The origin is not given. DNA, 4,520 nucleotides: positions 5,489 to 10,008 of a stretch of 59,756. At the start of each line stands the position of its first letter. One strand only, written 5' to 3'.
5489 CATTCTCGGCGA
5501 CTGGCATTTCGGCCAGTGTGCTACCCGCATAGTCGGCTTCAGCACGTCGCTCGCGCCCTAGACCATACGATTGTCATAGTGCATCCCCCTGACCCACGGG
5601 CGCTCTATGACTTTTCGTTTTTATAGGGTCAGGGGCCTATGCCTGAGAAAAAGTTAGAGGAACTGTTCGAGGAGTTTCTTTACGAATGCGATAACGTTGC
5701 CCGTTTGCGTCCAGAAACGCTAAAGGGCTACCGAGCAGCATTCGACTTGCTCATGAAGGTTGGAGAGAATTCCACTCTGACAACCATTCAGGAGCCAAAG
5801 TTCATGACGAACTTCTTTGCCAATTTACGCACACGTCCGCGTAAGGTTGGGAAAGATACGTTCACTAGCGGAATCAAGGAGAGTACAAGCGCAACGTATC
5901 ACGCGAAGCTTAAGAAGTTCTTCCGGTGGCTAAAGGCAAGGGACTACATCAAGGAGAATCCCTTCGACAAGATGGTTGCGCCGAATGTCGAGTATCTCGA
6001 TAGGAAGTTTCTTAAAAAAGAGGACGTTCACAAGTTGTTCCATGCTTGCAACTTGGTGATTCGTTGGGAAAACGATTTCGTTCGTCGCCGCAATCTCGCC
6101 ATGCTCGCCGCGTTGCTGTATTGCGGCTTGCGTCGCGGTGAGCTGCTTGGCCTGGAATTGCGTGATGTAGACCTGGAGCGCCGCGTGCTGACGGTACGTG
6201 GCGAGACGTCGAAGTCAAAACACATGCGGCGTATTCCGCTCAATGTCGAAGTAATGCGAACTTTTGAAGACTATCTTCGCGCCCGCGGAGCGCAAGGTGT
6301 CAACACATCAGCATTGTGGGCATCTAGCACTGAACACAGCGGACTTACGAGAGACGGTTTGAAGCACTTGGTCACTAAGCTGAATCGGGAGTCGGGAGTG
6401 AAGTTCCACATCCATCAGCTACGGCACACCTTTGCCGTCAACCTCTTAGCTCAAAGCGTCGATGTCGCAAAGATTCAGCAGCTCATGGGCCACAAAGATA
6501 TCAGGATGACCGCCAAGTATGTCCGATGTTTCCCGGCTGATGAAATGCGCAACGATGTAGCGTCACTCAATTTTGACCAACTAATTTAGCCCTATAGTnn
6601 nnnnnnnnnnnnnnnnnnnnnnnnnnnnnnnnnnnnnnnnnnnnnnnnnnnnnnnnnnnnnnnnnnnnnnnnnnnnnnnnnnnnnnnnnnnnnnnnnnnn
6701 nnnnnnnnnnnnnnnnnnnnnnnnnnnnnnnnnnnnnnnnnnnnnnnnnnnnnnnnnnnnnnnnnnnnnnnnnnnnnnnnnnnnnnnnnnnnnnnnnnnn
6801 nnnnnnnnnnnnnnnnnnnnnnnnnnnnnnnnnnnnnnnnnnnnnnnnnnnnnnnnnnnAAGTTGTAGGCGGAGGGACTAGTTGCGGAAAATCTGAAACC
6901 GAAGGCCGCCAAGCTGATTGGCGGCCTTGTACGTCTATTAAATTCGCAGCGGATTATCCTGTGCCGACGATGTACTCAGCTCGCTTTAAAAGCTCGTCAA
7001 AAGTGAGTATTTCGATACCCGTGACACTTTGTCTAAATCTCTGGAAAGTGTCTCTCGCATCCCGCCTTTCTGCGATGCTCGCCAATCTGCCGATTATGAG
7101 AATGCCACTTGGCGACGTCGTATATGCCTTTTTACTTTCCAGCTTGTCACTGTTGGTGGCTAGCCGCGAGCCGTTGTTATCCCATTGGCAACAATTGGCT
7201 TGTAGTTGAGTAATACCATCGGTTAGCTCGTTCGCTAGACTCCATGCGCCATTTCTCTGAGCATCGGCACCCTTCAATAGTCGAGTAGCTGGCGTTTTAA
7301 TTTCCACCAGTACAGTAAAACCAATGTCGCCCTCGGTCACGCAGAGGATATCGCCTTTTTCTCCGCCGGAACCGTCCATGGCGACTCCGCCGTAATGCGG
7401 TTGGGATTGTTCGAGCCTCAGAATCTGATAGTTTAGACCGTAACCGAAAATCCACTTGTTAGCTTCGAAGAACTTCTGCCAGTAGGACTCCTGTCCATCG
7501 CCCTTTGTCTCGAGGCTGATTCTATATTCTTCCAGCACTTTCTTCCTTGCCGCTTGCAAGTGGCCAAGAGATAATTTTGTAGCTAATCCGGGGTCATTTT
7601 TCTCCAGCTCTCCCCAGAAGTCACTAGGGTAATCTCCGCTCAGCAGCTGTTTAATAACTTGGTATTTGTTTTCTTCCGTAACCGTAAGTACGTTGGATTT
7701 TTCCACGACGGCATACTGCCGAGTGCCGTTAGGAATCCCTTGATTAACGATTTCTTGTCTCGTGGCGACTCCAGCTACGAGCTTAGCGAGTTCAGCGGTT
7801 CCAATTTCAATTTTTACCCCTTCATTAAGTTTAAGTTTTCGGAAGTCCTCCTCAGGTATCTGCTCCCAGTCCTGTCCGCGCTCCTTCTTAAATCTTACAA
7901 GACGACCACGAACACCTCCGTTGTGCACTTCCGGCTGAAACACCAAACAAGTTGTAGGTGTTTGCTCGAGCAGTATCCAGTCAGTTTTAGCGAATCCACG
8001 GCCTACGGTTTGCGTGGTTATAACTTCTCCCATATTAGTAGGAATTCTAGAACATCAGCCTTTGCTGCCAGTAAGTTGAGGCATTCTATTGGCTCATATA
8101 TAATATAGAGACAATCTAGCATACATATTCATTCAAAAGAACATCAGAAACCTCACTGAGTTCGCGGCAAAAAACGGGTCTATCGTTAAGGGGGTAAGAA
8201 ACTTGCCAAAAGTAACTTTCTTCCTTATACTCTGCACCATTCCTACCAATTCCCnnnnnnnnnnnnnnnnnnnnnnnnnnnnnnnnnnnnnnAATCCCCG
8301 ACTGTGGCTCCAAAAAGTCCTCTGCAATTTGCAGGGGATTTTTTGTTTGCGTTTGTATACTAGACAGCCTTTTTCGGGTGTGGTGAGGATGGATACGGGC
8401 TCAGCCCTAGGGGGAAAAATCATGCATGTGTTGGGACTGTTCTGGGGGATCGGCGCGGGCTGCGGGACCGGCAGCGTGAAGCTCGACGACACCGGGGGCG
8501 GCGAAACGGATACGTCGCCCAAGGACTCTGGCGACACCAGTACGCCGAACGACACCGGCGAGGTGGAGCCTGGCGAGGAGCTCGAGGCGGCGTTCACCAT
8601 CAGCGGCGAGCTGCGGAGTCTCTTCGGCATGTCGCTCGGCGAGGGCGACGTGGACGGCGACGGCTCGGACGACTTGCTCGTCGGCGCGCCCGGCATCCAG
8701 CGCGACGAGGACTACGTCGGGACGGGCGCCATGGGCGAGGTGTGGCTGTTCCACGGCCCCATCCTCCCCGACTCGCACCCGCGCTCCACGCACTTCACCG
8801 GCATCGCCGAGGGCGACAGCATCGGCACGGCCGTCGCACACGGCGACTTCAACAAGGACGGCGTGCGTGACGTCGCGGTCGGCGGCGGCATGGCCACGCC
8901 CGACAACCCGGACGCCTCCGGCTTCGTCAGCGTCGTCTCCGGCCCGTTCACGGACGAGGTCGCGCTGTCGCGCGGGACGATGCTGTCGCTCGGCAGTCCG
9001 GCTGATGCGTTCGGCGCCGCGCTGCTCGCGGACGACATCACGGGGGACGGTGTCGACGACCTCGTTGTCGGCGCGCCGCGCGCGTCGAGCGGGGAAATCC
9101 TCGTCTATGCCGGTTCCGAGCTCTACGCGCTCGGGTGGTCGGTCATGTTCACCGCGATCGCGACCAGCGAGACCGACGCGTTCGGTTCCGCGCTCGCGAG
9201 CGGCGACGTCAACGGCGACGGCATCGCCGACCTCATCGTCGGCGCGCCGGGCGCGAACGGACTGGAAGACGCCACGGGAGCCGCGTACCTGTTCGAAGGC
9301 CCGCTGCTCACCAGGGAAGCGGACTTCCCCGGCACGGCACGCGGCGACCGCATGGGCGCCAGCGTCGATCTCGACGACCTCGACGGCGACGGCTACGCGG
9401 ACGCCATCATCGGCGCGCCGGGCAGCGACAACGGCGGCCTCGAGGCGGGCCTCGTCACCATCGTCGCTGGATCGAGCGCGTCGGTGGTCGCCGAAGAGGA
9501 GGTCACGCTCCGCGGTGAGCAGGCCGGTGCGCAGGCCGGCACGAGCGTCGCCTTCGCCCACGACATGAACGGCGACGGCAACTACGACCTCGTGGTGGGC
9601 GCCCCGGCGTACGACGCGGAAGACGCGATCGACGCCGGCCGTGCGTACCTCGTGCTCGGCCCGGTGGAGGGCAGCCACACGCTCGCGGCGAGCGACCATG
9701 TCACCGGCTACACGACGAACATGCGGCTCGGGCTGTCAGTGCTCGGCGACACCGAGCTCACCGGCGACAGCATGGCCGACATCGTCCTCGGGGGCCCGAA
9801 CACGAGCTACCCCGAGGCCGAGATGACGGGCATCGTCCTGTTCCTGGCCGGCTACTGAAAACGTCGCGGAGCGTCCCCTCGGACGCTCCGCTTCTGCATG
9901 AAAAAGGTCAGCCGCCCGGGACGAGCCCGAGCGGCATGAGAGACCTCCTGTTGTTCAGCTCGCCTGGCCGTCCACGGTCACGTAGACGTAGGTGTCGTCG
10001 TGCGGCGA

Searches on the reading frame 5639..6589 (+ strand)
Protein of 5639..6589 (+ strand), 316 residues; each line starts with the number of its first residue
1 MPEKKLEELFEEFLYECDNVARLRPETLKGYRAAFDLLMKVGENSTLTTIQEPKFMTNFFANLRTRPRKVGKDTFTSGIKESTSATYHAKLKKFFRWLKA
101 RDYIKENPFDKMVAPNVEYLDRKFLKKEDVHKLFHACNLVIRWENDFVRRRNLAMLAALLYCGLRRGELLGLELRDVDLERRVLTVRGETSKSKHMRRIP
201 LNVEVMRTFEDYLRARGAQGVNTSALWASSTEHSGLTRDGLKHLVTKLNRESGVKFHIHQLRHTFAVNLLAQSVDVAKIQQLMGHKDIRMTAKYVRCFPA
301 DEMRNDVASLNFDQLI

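Call 20: search_protein_families(library=pfam, proteins=[window:5639-6589:+], max_evalue=0.001)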
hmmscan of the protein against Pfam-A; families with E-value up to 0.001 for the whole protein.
window:5639-6589:+ (316 aa): 2 families
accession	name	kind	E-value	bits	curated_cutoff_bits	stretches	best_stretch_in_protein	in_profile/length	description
PF00589.27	Phage_integrase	-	1.9e-33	116.1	27.1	1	123-296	1-167/172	Phage integrase family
PF13102.12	Phage_int_SAM_5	-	3.6e-06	27.7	22.3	1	8-110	4-94/98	Phage integrase SAM-like domain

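Call 90: search_protein_families(library=ncbifam, proteins=[window:5639-6586:+], max_evalue=0.01)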
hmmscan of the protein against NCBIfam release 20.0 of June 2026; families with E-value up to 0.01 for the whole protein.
window:5639-6586:+ (316 aa): 12 families
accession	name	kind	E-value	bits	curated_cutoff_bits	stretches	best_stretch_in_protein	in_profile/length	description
NF040815.2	recomb_XerA_Arch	equivalog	1.2e-40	139.8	220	1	21-296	10-253/263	site-specific tyrosine recombinase/integron integrase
TIGR02225.1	recomb_XerD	equivalog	1.9e-36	125.9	329.6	1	12-295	2-272/290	site-specific tyrosine recombinase XerD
TIGR02224.1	recomb_XerC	equivalog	5.8e-35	121.1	335.15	1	12-296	2-276/295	tyrosine recombinase XerC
NF001399.0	PRK00283.1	subfamily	5.6e-33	114.5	279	1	11-295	10-281/300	tyrosine recombinase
NF002331.0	PRK01287.1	subfamily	6.7e-27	94.4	371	1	83-296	99-311/365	site-specific tyrosine recombinase XerC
NF003462.0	PRK05084.1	equivalog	1.2e-21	76.9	267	1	149-307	194-353/360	tyrosine recombinase XerS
TIGR02249.1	integrase_gron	subfamily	6.9e-13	48.6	265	2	245-296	246-299/315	integron integrase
NF007370.0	PRK09870.1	subfamily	7.7e-12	45.3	221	1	120-295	8-177/200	tyrosine-type DNA invertase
NF007371.0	PRK09871.1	subfamily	2.1e-09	37.2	222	1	122-296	4-173/198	tyrosine-type DNA invertase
NF011946.0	PRK15417.1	equivalog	1.3e-06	27.8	435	1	258-297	276-315/337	integron integrase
NF002685.0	PRK02436.1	equivalog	0.0069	16.3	178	0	148-294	112-243/245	site-specific tyrosine recombinase XerD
NF047926.1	integrase_GmtZ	equivalog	0.0079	14.2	600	0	241-299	413-472/784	gamma-mobile-trio integrase GmtZ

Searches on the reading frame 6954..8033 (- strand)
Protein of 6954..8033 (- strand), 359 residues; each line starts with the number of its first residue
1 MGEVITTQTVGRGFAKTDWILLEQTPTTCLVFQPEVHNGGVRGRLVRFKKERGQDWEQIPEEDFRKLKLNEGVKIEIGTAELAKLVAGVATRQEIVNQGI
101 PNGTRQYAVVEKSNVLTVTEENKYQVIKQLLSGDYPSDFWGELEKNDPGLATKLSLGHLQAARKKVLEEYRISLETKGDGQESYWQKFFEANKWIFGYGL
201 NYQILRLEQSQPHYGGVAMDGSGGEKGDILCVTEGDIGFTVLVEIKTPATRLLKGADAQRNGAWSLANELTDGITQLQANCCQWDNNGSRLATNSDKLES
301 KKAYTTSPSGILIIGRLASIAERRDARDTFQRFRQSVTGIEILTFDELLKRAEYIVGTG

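Call 18: find_encoding_contigs(protein=window:6954-8033:-, flank=10000, max_places=3)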
Protein window:6954-8033:- (359 aa): no gene with exactly this product is on record in the collection.

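Call 20: search_protein_families(library=pfam, proteins=[window:6954-8033:-], max_evalue=0.001)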
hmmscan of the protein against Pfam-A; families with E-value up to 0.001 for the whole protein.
window:6954-8033:- (359 aa): 2 families
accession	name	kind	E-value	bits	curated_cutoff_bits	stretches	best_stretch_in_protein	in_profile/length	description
PF14082.12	SduA_C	-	4.7e-30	105.3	27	1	181-349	3-159/159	Shedu protein SduA, C-terminal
PF21407.2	SduA_N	-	3.4e-07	30.8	27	1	15-103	7-102/102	Shedu protein SduA, N-terminal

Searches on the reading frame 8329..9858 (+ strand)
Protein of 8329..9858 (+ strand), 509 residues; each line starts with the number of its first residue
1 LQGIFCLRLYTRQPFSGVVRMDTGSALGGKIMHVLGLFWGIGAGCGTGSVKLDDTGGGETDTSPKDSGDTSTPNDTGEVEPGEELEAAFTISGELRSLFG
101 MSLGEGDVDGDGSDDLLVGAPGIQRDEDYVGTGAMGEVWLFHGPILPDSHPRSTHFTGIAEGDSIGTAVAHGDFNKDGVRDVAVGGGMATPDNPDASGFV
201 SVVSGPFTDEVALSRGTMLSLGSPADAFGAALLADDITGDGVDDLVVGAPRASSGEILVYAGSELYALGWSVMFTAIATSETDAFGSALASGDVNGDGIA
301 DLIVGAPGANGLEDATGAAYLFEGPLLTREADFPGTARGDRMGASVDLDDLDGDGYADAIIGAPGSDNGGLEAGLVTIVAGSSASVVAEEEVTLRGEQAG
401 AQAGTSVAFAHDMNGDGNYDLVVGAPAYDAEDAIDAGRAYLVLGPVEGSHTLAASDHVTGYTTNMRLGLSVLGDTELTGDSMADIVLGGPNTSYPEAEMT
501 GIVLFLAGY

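Call 20: search_protein_families(library=pfam, proteins=[window:8329-9858:+], max_evalue=0.001)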
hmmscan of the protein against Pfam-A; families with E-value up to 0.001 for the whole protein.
window:8329-9858:+ (509 aa): 3 families
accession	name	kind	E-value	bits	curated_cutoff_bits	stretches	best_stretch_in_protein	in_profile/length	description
PF01839.29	FG-GAP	-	8e-44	147.3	22.1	6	285-322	1-37/37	FG-GAP repeat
PF13517.12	FG-GAP_3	-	1.7e-15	57.8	26.9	1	236-304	1-61/61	FG-GAP-like repeat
PF12256.14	TcdB_toxin_midN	-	0.00084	19.1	24.8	0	391-429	14-51/181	Insecticide toxin TcdB middle/N-terminal region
